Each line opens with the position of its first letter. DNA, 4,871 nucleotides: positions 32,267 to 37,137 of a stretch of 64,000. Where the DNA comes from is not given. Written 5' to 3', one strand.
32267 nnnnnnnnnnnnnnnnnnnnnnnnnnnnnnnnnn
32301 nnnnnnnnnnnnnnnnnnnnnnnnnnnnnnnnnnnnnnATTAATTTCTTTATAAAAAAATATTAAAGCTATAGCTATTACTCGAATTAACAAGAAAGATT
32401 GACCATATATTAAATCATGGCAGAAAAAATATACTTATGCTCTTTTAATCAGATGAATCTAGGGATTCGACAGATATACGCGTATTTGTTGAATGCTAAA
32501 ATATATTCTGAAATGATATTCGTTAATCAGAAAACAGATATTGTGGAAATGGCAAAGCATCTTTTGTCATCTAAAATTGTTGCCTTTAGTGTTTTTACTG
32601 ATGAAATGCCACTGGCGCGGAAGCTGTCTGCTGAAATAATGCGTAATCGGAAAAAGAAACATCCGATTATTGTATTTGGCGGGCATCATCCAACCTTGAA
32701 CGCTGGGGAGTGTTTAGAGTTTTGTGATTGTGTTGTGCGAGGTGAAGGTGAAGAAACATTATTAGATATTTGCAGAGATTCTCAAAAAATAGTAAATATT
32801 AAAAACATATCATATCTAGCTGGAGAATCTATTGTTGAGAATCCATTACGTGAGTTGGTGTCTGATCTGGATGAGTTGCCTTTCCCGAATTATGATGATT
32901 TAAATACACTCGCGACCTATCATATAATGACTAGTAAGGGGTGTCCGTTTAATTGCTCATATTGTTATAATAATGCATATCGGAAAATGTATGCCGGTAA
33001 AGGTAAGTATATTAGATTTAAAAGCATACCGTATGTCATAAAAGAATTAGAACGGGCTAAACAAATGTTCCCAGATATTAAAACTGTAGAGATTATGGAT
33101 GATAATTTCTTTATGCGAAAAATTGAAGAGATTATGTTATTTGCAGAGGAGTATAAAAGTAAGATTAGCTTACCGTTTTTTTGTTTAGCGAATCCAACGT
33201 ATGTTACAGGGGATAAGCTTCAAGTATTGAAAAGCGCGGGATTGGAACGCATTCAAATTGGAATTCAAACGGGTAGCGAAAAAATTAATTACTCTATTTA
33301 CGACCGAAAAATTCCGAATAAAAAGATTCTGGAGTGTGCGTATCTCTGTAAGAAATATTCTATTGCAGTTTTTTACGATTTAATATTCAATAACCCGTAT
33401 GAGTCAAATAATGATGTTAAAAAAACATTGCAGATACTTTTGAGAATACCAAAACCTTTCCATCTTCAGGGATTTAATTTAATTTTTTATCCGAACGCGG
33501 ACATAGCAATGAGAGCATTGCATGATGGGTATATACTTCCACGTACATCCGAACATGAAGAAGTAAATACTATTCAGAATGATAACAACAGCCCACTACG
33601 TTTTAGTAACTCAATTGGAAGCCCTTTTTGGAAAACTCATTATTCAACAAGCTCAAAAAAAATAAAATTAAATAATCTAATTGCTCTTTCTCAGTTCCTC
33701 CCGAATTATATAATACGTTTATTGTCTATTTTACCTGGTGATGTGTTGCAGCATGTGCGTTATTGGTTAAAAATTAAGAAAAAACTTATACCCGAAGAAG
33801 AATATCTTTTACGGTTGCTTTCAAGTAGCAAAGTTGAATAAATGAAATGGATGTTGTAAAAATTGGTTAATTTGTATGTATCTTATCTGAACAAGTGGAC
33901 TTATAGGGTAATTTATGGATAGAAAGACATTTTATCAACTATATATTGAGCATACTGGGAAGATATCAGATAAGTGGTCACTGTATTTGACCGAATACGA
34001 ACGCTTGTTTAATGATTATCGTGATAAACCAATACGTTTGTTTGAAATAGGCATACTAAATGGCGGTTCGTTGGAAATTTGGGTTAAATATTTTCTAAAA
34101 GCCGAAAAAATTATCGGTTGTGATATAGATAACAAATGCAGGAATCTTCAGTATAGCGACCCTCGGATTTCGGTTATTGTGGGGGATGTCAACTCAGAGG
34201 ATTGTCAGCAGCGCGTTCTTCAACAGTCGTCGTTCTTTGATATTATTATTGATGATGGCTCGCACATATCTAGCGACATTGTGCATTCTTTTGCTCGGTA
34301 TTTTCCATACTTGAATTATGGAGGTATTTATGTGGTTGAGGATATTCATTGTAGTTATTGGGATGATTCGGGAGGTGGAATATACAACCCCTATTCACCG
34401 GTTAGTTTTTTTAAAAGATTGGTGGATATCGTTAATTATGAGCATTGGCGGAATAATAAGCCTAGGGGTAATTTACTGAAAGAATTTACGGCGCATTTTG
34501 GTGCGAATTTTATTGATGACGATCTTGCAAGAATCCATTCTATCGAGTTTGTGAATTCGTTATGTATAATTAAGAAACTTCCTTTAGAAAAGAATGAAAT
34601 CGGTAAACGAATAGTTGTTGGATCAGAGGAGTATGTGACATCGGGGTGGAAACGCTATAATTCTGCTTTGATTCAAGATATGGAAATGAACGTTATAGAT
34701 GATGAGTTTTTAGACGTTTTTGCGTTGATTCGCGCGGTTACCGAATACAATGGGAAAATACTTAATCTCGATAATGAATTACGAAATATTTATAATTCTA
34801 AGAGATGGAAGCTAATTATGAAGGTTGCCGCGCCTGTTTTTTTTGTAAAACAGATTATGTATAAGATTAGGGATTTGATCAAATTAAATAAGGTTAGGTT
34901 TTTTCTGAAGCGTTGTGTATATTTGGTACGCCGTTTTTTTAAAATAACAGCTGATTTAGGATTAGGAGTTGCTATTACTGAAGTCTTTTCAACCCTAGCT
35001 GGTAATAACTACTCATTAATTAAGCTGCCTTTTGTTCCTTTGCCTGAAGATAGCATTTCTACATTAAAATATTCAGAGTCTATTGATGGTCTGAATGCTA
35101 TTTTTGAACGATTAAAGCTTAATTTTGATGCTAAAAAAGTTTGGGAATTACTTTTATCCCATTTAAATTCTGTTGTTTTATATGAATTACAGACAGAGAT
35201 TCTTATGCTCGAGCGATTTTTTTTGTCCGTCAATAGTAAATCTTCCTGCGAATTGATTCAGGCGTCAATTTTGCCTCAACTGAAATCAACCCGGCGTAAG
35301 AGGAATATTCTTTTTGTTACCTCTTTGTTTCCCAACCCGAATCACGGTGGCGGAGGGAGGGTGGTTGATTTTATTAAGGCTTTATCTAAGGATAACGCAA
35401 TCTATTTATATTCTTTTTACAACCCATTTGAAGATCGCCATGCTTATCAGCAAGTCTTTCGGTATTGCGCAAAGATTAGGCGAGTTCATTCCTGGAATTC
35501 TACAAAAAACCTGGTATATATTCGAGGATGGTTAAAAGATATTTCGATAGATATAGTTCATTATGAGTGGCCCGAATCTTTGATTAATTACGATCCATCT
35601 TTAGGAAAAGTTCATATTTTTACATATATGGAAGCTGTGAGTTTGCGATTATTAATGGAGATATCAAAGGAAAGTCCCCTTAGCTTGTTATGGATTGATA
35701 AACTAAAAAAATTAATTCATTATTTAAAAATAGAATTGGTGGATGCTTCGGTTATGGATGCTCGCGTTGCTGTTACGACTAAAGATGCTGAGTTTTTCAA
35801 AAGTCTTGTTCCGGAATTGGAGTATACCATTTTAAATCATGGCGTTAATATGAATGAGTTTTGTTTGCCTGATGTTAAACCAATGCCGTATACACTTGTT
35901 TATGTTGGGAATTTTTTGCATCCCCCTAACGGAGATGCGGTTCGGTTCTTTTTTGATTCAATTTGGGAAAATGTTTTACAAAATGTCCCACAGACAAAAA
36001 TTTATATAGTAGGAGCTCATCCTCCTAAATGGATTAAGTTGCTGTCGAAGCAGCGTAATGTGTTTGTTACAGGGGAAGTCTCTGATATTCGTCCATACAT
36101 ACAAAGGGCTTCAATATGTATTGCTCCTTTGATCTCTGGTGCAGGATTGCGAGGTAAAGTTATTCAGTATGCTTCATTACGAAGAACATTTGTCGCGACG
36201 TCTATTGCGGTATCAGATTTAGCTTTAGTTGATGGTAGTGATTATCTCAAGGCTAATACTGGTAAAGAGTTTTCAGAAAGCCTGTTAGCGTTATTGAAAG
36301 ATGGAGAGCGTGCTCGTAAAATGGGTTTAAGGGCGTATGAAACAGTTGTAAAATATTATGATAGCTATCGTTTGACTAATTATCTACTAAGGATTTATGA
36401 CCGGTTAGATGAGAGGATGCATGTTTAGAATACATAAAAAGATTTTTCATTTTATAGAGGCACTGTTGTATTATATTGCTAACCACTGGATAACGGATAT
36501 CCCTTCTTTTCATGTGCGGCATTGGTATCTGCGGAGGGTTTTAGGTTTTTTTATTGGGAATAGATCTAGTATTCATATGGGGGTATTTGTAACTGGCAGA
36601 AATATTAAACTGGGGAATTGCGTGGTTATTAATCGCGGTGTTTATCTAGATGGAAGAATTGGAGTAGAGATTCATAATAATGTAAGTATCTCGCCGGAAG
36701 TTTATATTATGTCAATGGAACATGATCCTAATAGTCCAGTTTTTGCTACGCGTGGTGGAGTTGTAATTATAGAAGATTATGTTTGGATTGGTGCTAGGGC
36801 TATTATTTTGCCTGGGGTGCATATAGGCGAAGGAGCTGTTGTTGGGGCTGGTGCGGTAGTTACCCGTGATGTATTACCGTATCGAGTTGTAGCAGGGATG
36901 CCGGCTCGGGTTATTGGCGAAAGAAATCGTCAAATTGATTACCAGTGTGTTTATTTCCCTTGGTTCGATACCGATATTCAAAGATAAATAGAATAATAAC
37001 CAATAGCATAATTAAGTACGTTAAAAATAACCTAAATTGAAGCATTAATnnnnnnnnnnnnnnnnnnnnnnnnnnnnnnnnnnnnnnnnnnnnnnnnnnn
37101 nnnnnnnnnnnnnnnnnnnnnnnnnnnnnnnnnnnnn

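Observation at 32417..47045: Three paralogous B12-binding radical-SAM enzymes interleaved with glycosyltransferases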

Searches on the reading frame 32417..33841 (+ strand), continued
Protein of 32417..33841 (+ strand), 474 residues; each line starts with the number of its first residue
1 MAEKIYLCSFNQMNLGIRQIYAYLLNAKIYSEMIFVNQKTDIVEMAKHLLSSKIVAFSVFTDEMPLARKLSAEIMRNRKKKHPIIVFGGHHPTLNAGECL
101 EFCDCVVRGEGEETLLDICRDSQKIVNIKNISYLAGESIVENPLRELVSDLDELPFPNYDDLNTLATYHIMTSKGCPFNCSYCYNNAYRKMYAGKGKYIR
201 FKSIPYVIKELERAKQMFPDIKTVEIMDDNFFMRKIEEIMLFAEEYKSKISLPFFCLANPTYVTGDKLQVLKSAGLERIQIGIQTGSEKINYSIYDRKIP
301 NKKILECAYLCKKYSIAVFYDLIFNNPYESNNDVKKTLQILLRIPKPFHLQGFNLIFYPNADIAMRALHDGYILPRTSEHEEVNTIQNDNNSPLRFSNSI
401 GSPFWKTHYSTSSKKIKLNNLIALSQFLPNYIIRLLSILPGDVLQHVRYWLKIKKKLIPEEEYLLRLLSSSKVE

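Call 34: find_encoding_contigs(protein=P0249, flank=8000, max_places=1)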
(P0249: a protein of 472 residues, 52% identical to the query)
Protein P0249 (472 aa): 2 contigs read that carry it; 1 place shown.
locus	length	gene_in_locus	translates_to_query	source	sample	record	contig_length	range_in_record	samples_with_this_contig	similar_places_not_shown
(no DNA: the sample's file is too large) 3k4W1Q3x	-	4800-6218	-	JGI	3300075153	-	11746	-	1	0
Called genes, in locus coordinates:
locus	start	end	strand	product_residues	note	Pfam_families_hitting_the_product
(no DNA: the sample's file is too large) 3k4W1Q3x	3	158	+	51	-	?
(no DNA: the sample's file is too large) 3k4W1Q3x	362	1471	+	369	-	PF01370:Epimerase, PF04321:RmlD_sub_bind (weak), PF16363:GDP_Man_Dehyd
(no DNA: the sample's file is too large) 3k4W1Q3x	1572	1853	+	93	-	-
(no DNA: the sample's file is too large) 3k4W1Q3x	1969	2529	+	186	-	-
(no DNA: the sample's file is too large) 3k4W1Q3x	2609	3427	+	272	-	PF01061:ABC2_membrane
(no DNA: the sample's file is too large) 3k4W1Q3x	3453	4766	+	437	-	PF13555:AAA_29 (weak), PF00005:ABC_tran, PF14524:Wzt_C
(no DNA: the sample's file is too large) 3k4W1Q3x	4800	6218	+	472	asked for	PF02310:B12-binding, PF19864:Radical_SAM_N2 (weak), PF04055:Radical_SAM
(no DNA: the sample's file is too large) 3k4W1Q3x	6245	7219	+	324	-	PF08241:Methyltransf_11 (weak)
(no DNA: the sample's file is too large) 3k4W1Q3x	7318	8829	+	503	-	PF00534:Glycos_transf_1 (weak), PF13692:Glyco_trans_1_4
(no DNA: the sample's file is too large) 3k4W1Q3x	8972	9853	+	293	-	PF00535:Glycos_transf_2, PF10111:Glyco_tranf_2_2 (faint), PF13641:Glyco_tranf_2_3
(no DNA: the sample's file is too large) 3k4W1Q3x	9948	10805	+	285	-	PF00535:Glycos_transf_2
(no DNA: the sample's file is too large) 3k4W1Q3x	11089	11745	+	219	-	?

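Call 38: search_solved_structures(query=window:32417-33841:+, max_evalue=0.001)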
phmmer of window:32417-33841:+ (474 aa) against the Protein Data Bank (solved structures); distinct sequences matched with E-value up to 0.001: 2.
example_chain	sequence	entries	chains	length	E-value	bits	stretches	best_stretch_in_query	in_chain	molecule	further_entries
9n1b_A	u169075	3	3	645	5.4e-07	32.1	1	56-203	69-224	Radical SAM protein | Radical SAM enzyme CysS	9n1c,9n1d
5ul2_A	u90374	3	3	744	0.00014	24.1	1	12-186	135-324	OxsB protein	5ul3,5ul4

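Call 69: find_encoding_contigs(protein=P0250, flank=7000, max_places=1)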
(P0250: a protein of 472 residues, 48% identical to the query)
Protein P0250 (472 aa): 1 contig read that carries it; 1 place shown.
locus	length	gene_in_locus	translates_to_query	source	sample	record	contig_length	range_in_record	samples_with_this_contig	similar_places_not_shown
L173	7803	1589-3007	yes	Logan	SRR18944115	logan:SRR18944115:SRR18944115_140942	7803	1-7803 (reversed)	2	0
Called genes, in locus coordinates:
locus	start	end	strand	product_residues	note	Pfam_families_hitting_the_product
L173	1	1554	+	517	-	?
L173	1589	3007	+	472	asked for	PF02310:B12-binding, PF19864:Radical_SAM_N2 (weak), PF04055:Radical_SAM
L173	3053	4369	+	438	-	PF13579:Glyco_trans_4_4, PF13439:Glyco_transf_4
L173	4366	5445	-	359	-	PF13439:Glyco_transf_4 (weak), PF00534:Glycos_transf_1, PF13692:Glyco_trans_1_4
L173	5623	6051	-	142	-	PF00581:Rhodanese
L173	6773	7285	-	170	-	PF01243:PNPOx_N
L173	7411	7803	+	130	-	?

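Call 70: find_encoding_contigs(protein=P0248, flank=7000, max_places=1)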
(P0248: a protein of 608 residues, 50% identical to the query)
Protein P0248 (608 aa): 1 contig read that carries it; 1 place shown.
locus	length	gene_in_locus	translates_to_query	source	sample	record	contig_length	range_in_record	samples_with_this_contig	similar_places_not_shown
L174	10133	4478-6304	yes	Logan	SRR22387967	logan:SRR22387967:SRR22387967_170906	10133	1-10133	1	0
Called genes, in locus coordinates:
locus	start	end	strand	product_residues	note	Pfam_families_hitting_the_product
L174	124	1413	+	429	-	PF03721:UDPG_MGDP_dh_N, PF00984:UDPG_MGDP_dh, PF03720:UDPG_MGDP_dh_C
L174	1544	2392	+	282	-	PF01061:ABC2_membrane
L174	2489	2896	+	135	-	PF05635:23S_rRNA_IVP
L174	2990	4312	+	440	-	PF00005:ABC_tran, PF14524:Wzt_C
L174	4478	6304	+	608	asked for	PF02310:B12-binding, PF04055:Radical_SAM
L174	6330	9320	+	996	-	PF08241:Methyltransf_11, PF13649:Methyltransf_25 (weak), PF00534:Glycos_transf_1 (weak), PF13524:Glyco_trans_1_2, PF13692:Glyco_trans_1_4, PF13641:Glyco_tranf_2_3, PF00535:Glycos_transf_2, PF13506:Glyco_transf_21 (weak), +1 more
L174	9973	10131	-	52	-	?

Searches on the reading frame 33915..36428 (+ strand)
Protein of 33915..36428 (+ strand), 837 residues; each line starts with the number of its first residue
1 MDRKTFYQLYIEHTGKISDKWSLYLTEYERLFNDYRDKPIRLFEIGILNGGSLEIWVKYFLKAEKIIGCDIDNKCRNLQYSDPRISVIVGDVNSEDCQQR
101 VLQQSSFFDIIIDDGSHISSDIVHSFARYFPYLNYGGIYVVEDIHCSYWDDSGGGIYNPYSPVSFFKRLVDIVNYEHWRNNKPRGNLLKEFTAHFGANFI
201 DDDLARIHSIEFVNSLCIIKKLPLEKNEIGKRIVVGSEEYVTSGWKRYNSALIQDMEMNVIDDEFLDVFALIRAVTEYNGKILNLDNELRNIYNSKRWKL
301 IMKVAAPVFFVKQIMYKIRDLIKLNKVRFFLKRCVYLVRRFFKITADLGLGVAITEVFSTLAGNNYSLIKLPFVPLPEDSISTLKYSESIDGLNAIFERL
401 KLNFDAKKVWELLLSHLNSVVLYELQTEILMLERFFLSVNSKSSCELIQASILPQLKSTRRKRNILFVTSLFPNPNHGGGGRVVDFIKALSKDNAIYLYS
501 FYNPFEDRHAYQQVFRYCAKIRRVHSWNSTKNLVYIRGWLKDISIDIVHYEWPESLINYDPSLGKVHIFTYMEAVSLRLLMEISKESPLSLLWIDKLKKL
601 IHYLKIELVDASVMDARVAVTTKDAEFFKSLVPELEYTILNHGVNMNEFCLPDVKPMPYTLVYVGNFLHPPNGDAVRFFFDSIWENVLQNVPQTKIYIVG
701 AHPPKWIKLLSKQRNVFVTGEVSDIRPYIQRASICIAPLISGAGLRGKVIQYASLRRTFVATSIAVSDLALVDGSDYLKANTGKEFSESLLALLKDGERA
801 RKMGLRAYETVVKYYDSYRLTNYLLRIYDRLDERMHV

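Call 4: search_protein_families(library=pfam, proteins=[window:33915-36428:+], max_evalue=0.01)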
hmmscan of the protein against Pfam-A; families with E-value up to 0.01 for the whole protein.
window:33915-36428:+ (837 aa): 4 families
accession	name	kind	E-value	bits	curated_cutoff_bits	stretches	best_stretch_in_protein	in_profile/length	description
PF13692.12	Glyco_trans_1_4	-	2.1e-18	67.4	27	1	660-796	3-142/142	Glycosyl transferases group 1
PF13578.12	Methyltransf_24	-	0.00038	21.7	26.3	1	44-144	2-105/105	Methyltransferase domain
PF00534.26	Glycos_transf_1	-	0.00055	20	26.4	1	657-809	14-171/172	Glycosyl transferases group 1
PF13524.12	Glyco_trans_1_2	-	0.00085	19.7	25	1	689-818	10-136/144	Glycosyl transferase-like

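Call 5: search_protein_families(library=ncbifam, proteins=[window:33915-36428:+], max_evalue=0.01)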
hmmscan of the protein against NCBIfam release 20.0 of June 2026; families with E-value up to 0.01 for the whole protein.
window:33915-36428:+ (837 aa): 1 family
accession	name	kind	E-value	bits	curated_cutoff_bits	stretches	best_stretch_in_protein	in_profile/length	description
TIGR03087.1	stp1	hypoth_equivalog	6.7e-41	140.8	316.65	1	607-818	166-384/397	TIGR03087 family PEP-CTERM/XrtA system glycosyltransferase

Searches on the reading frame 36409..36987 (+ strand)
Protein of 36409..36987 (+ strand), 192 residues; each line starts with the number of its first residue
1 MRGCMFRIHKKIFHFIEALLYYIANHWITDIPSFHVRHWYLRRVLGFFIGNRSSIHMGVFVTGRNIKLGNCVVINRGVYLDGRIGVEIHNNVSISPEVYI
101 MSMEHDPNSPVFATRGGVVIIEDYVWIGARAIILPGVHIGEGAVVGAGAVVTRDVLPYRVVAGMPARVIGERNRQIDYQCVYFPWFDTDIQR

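Call 4: search_protein_families(library=pfam, proteins=[window:36409-36987:+], max_evalue=0.01)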
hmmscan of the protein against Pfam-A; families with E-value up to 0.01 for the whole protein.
window:36409-36987:+ (192 aa): 3 families
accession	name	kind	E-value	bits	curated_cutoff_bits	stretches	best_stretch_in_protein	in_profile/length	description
PF00132.30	Hexapep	-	4.5e-13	48.7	27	1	119-153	2-36/36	Bacterial transferase hexapeptide (six repeats)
PF14602.12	Hexapep_2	-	4.6e-12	45.9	27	1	119-153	2-34/34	Hexapeptide repeat of succinyl-transferase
PF25084.1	LbH_EIF2B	-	0.0024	18.3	54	0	119-155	62-97/105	EIF2B subunit epsilon LbH domain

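Call 5: search_protein_families(library=ncbifam, proteins=[window:36409-36987:+], max_evalue=0.01)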
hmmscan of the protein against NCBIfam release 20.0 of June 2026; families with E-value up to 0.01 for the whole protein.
window:36409-36987:+ (192 aa): 46 families (the best 25 are shown)
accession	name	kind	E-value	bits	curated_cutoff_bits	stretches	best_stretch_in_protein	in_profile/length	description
NF007797.0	PRK10502.1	subfamily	4.4e-24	85.1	192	1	23-173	27-180/183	WcaF family extracellular polysaccharide biosynthesis acetyltransferase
TIGR03308.1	phn_thr-fam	hypoth_equivalog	1.7e-21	77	201.65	1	90-189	81-180/204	phosphonate metabolim protein, transferase hexapeptide repeat family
TIGR03532.1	DapD_Ac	equivalog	6.1e-19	68.6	231.75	1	119-173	161-215/231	2,3,4,5-tetrahydropyridine-2,6-dicarboxylate N-acetyltransferase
NF000490.1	chloram_CatB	equivalog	5.5e-18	65.1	350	1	96-179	88-171/210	type B chloramphenicol O-acetyltransferase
NF033468.1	stregram_VatI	exception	7.9e-18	65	415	1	113-191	108-186/208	streptogramin A O-acetyltransferase Vat(I)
NF000311.1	Vat_ABCDEFH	equivalog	2e-17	63.4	300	1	107-191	100-184/201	Vat family streptogramin A O-acetyltransferase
NF007076.0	PRK09527.1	equivalog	2.1e-17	63.2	347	1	49-175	58-188/203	galactoside O-acetyltransferase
NF007499.0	PRK10092.1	equivalog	3.6e-17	62.7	314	1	63-169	71-180/183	maltose O-acetyltransferase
TIGR03570.1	NeuD_NnaD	subfamily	7.1e-17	61.7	160.8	1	62-167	96-202/202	NeuD/PglB/VioB family sugar acetyltransferase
NF007240.0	PRK09677.1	equivalog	5.9e-16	58.5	243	1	55-174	56-186/192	putative lipopolysaccharide biosynthesis O-acetyl transferase WbbJ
NF058585.1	HptprglPActTf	PfamEq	8.9e-16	57.9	300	1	115-175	103-163/172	heptaprenylglyceryl phosphate O-acetyltransferase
NF041874.1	EPS_EpsC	equivalog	1.7e-15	57.1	150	1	31-171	31-166/168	serine O-acetyltransferase EpsC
NF038307.1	EPS_acetyl_HpsU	equivalog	1.7e-13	50.6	305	1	13-168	24-174/178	hormogonium polysaccharide biosynthesis acetyltransferase HpsU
NF000020.1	stregram_VatE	exception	1.9e-13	50.5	450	1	114-190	112-188/214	streptogramin A O-acetyltransferase Vat(E)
NF000504.1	stregram_VatH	exception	3e-13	50.1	475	1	105-187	105-187/216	streptogramin A O-acetyltransferase Vat(H)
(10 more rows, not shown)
